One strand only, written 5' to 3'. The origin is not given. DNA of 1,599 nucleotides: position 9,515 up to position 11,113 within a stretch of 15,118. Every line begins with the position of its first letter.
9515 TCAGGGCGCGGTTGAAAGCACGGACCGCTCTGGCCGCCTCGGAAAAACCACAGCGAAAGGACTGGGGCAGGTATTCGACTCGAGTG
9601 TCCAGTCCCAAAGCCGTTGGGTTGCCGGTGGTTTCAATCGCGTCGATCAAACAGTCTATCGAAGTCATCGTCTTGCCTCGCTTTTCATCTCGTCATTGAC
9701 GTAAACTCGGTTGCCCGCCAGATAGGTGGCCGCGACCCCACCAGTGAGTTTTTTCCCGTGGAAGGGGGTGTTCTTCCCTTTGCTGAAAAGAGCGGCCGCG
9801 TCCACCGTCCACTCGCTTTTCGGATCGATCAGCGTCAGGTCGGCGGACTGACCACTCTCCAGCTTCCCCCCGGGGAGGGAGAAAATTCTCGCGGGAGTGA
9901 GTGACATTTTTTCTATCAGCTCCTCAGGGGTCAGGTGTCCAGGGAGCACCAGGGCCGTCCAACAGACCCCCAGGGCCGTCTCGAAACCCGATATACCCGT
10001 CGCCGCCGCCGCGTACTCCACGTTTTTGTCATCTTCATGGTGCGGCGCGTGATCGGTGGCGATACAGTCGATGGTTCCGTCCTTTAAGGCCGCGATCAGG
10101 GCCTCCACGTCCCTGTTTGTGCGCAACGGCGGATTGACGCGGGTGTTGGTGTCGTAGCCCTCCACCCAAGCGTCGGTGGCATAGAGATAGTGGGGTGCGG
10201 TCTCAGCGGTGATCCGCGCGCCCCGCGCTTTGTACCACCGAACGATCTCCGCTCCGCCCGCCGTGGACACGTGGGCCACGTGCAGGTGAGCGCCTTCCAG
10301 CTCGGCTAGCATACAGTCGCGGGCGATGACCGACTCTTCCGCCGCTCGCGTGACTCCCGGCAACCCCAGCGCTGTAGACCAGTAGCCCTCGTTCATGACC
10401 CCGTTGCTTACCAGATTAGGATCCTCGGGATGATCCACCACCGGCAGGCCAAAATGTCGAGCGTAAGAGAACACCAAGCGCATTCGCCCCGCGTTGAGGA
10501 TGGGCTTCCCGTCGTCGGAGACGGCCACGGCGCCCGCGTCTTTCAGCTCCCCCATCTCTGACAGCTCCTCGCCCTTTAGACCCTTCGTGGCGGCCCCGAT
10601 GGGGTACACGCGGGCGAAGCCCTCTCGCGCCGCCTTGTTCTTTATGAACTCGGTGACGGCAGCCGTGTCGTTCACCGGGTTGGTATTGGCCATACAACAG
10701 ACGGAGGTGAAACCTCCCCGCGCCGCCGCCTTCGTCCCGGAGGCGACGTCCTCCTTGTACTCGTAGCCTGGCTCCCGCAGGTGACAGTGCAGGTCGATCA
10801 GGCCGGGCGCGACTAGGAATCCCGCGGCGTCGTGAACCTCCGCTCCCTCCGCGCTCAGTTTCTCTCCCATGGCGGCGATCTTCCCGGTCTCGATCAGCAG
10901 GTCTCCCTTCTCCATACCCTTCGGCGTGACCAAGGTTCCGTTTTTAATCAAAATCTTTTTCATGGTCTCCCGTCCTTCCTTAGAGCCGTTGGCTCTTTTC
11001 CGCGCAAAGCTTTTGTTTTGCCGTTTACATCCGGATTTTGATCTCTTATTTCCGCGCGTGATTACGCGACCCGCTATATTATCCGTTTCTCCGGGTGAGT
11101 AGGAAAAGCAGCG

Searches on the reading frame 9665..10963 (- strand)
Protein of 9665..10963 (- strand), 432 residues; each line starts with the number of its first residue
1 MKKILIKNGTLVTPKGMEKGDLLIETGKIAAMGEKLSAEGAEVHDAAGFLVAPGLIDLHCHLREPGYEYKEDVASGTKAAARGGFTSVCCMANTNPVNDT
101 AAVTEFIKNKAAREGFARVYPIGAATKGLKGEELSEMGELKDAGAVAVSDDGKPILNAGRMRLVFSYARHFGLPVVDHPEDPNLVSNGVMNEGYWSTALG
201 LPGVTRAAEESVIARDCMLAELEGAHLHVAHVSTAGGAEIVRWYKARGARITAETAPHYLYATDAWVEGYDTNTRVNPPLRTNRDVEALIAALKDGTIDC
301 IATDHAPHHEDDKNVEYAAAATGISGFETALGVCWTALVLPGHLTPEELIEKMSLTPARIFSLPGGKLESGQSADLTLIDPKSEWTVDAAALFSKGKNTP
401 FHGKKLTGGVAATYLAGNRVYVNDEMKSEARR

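Call 9: search_protein_families(library=pfam, proteins=[window:9665-10963:-])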
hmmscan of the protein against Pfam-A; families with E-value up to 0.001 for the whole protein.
window:9665-10963:- (432 aa): 3 families
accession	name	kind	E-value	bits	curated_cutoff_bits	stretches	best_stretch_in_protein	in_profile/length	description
PF01979.26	Amidohydro_1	-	1.9e-23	83.7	25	1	51-420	2-345/345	Amidohydrolase family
PF07969.17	Amidohydro_3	-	4.5e-15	56.5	29.7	2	228-421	309-472/472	Amidohydrolase family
PF12890.13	DHOase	-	4.1e-06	27.4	21.2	1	50-234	3-139/142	Dihydro-orotase-like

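Call 10: find_encoding_contigs(protein=window:9665-10963:-, flank=10000, max_places=6)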
Protein window:9665-10963:- (432 aa): no gene with exactly this product is on record in the collection.

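Call 25: find_homologous_proteins(query=window:9665-10963:-, max_evalue=1e-60)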
Query window:9665-10963:- (432 aa): 7995 proteins with E <= 1e-60 among 8000 candidates; the best 120 are listed.
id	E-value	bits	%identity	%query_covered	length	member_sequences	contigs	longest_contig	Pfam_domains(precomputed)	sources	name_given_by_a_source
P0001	2.7e-289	977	100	100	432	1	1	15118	PF07969.18,PF12890.14,PF01979.27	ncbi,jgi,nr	ncbi:MAG: dihydroorotase [Synergistaceae bacterium]|jgi:dihydroorotase|nr:dihydroorotase [Synergista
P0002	4.1e-236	802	84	97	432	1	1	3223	PF07969.18,PF12890.14,PF01979.27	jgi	jgi:dihydroorotase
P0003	1.7e-227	774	80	97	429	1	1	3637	PF07969.18,PF12890.14,PF01979.27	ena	-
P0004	3.6e-225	766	79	97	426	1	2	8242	PF07969.18,PF12890.14,PF01979.27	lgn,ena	-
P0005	4.5e-225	766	80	97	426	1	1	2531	PF07969.18,PF12890.14,PF01979.27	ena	-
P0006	1.4e-224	764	80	97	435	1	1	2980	PF07969.18,PF12890.14,PF01979.27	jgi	jgi:dihydroorotase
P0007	2.9e-224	763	79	97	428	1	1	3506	PF07969.18,PF12890.14,PF01979.27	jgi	jgi:dihydroorotase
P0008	4.9e-224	762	80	97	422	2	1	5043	PF07969.18,PF12890.14,PF01979.27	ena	-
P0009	1.3e-220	751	77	99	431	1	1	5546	PF07969.18,PF12890.14,PF01979.27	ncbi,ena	-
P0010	3.6e-220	749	78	97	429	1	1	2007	PF07969.18,PF12890.14,PF01979.27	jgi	jgi:dihydroorotase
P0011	2.3e-218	743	78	97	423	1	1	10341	PF07969.18,PF12890.14,PF01979.27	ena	-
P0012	7.3e-218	742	77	97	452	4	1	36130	PF07969.18,PF12890.14,PF01979.27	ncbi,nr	ncbi:MAG: dihydroorotase [Synergistaceae bacterium]|nr:dihydroorotase [Synergistaceae bacterium]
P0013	2.2e-215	734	76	97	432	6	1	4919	PF07969.18,PF12890.14,PF01979.27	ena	-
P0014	4.4e-215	733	76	97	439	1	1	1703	PF07969.18,PF12890.14,PF01979.27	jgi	jgi:dihydroorotase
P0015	7.0e-215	732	76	97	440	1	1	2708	PF07969.18,PF12890.14,PF01979.27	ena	-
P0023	1.6e-209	714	73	99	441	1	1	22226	PF07969.18,PF12890.14,PF01979.27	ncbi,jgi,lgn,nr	ncbi:MAG: dihydroorotase [Synergistaceae bacterium]|jgi:dihydroorotase|nr:dihydroorotase [Synergista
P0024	3.0e-208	710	74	97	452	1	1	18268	PF07969.18,PF12890.14,PF01979.27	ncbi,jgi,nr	ncbi:MAG: dihydroorotase [Synergistaceae bacterium]|jgi:dihydroorotase|nr:dihydroorotase [Synergista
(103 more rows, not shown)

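Call 26: find_encoding_contigs(protein=P0002, flank=10000, max_places=3)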
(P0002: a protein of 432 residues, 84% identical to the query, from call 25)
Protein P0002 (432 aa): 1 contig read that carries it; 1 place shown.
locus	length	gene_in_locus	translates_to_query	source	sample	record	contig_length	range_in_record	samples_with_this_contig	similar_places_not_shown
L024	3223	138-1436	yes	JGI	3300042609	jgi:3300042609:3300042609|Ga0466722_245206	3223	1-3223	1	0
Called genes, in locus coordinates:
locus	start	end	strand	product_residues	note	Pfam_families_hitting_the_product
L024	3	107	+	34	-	?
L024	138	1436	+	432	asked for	PF01979:Amidohydro_1, PF12890:DHOase, PF07969:Amidohydro_3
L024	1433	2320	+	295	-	PF00215:OMPdecase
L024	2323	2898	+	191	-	PF00156:Pribosyltran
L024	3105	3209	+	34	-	-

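Call 27: find_encoding_contigs(protein=P0012, flank=10000, max_places=3)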
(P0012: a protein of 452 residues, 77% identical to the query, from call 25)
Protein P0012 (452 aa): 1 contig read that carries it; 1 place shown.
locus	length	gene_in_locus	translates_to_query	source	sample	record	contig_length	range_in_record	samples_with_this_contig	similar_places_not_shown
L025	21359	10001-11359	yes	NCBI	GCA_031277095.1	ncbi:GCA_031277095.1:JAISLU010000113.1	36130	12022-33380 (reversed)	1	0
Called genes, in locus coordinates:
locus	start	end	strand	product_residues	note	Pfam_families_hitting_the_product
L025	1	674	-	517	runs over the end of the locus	PF00005:ABC_tran, PF13555:AAA_29 (faint), PF13304:AAA_21 (faint), PF00005:ABC_tran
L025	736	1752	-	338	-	PF02653:BPD_transp_2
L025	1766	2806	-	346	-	PF13407:Peripla_BP_4, PF00532:Peripla_BP_1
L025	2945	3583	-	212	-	PF01791:DeoC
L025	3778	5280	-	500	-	PF00370:FGGY_N, PF02782:FGGY_C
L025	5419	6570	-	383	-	PF01594:AI-2E_transport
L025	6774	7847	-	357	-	PF01168:Ala_racemase_N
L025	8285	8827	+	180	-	PF00156:Pribosyltran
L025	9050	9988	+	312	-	PF02729:OTCace_N, PF00185:OTCace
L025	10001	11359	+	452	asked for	PF01979:Amidohydro_1, PF12890:DHOase, PF07969:Amidohydro_3 (weak)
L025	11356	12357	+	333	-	PF00215:OMPdecase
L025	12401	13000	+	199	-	PF00156:Pribosyltran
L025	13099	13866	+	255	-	PF07929:PRiA4_ORF3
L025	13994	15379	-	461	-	PF00342:PGI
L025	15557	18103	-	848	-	PF00512:HisKA, PF02518:HATPase_c, PF00072:Response_reg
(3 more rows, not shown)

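Call 28: find_encoding_contigs(protein=P0023, flank=10000, max_places=3)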
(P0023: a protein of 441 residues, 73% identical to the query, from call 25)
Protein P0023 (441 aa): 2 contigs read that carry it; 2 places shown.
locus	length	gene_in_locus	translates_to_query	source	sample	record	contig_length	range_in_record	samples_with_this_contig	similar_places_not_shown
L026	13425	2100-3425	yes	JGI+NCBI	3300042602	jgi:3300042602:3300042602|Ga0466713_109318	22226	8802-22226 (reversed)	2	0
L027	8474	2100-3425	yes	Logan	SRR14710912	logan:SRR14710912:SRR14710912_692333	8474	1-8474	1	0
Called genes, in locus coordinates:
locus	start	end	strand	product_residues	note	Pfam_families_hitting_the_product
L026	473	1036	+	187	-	PF00156:Pribosyltran, PF14681:UPRTase (weak)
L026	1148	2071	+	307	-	PF02729:OTCace_N, PF00185:OTCace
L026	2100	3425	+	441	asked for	PF01979:Amidohydro_1, PF12890:DHOase, PF07969:Amidohydro_3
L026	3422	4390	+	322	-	PF00215:OMPdecase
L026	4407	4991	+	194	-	PF00156:Pribosyltran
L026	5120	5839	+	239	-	PF01027:Bax1-I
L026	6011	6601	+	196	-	PF01813:ATP-synt_D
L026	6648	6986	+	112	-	-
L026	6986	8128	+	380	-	PF01992:vATP-synt_AC39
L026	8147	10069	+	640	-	PF01496:V_ATPase_I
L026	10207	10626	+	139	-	PF00137:ATP-synt_C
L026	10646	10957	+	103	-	PF01990:ATP-synt_F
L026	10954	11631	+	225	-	PF01991:vATP-synt_E (weak)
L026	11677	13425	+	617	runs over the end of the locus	PF02874:ATP-synt_ab_N, PF16886:ATP-synt_ab_Xtn, PF00006:ATP-synt_ab, PF22919:ATP-synt_VA_C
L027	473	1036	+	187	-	PF00156:Pribosyltran, PF14681:UPRTase (weak)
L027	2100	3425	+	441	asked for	PF01979:Amidohydro_1, PF12890:DHOase, PF07969:Amidohydro_3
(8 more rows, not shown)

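Call 29: find_encoding_contigs(protein=P0024, flank=10000, max_places=3)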
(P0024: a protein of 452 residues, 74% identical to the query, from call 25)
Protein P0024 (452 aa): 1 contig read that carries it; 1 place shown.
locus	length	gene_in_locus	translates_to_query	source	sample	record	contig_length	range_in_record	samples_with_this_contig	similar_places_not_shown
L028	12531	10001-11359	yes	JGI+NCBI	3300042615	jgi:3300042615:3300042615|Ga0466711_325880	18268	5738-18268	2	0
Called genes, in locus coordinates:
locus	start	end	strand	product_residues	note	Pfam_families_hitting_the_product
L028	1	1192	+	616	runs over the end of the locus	PF07660:STN (faint), PF03958:Secretin_N (weak), PF00263:Secretin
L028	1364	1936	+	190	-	PF08207:EFP_N, PF01132:EFP, PF09285:Elong-fact-P_C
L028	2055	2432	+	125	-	-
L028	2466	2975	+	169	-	PF03780:Asp23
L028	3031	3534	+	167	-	-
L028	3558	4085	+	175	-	PF01029:NusB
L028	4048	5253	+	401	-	PF13742:tRNA_anti_2, PF01336:tRNA_anti-codon, PF02601:Exonuc_VII_L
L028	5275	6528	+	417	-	PF05221:AdoHcyase, PF02826:2-Hacid_dh_C, PF00670:AdoHcyase_NAD, PF07991:KARI_N (weak)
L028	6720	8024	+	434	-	PF01979:Amidohydro_1, PF07969:Amidohydro_3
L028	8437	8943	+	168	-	PF00156:Pribosyltran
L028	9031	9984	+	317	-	PF02729:OTCace_N, PF00185:OTCace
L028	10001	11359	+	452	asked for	PF01979:Amidohydro_1, PF12890:DHOase, PF07969:Amidohydro_3 (weak)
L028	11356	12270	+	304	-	PF00215:OMPdecase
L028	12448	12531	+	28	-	?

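Call 53: list_cluster_members(proteins=[P0001, P0121])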
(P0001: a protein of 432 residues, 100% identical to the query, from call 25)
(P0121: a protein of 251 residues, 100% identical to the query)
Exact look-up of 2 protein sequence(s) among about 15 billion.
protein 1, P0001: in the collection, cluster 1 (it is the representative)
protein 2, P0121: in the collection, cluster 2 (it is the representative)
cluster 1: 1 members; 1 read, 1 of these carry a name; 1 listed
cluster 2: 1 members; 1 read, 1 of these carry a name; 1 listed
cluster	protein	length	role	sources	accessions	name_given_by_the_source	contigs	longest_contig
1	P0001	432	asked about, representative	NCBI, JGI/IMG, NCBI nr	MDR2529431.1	MAG: dihydroorotase [Synergistaceae bacterium] | dihydroorotase | dihydroorotase [Synergistaceae bacterium]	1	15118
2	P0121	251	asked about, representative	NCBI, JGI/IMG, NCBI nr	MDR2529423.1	MAG: 4Fe-4S binding protein [Synergistaceae bacterium] | ferredoxin | 4Fe-4S binding protein [Synergistaceae bacterium]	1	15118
